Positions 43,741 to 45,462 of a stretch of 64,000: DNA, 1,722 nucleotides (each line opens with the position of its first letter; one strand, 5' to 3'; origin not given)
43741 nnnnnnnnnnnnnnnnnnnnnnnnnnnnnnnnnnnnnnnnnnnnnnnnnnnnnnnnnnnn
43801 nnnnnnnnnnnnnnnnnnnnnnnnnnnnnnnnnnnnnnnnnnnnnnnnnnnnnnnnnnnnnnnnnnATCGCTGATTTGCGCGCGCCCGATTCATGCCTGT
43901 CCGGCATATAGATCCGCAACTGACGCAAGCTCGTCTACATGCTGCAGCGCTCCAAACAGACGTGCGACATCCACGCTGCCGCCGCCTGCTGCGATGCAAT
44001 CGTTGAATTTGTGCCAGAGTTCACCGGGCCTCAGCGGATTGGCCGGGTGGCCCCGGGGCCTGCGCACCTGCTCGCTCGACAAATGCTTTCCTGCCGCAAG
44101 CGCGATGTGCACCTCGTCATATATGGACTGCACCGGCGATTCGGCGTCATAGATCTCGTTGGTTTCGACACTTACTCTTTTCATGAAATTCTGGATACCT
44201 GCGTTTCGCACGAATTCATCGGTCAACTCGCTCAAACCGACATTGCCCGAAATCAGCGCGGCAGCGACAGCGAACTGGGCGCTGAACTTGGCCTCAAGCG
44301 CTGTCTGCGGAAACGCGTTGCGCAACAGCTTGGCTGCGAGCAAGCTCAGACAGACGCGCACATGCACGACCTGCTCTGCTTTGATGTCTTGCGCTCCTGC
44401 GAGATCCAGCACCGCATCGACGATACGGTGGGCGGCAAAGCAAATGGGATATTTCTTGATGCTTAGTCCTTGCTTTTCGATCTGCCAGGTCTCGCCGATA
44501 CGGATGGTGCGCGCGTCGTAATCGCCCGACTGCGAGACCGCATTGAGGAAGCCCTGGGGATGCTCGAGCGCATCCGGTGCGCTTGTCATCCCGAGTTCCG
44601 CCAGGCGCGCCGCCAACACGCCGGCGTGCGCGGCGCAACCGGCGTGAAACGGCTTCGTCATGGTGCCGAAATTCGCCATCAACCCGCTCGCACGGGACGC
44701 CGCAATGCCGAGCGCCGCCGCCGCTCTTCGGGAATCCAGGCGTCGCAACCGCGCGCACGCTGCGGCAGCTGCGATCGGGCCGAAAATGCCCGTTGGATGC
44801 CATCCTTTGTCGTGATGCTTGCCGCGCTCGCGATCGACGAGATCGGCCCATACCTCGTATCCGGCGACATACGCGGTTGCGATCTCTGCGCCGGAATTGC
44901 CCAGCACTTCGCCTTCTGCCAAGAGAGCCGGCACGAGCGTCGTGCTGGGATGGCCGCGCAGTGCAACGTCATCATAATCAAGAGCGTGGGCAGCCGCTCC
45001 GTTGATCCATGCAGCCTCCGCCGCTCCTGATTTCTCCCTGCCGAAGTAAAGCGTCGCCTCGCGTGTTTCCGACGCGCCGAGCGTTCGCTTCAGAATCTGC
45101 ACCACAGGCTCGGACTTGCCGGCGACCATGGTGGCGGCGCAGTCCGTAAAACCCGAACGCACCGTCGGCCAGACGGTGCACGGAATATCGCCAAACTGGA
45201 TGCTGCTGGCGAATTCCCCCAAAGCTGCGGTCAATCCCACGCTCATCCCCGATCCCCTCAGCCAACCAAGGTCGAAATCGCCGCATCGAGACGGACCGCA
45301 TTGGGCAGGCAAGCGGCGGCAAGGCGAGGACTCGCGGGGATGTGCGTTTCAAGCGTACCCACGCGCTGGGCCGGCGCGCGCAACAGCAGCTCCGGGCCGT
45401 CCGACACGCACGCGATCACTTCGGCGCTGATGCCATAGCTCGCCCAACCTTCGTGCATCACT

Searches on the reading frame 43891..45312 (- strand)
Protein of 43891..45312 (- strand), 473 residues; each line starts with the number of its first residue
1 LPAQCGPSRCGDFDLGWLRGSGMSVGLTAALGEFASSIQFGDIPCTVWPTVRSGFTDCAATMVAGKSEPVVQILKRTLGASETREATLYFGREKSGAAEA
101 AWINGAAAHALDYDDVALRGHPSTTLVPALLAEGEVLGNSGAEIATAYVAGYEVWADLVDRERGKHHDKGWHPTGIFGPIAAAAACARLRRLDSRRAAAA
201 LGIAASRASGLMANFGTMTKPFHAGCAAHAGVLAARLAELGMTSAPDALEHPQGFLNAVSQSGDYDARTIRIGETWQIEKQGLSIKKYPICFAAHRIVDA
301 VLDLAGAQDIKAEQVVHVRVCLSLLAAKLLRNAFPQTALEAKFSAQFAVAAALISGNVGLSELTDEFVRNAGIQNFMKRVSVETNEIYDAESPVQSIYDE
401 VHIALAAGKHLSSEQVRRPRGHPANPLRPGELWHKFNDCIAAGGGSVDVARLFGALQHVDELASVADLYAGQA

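Call 49: search_protein_families(library=pfam, proteins=[window:43891-45312:-], max_evalue=0.00001)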
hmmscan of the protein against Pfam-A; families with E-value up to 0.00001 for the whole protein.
window:43891-45312:- (473 aa): 2 families
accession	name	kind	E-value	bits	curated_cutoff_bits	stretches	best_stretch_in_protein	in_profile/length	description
PF03972.19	MmgE_PrpD_N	-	1.2e-53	182.3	32.1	1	30-266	2-242/244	MmgE/PrpD N-terminal domain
PF19305.4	MmgE_PrpD_C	-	1.2e-30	107.1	32.1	1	288-444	1-156/173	MmgE/PrpD C-terminal domain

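Call 58: search_protein_families(library=ncbifam, proteins=[window:43891-45312:-], max_evalue=1e-10)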
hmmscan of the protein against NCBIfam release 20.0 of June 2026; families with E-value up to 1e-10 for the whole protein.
window:43891-45312:- (473 aa): 0 families
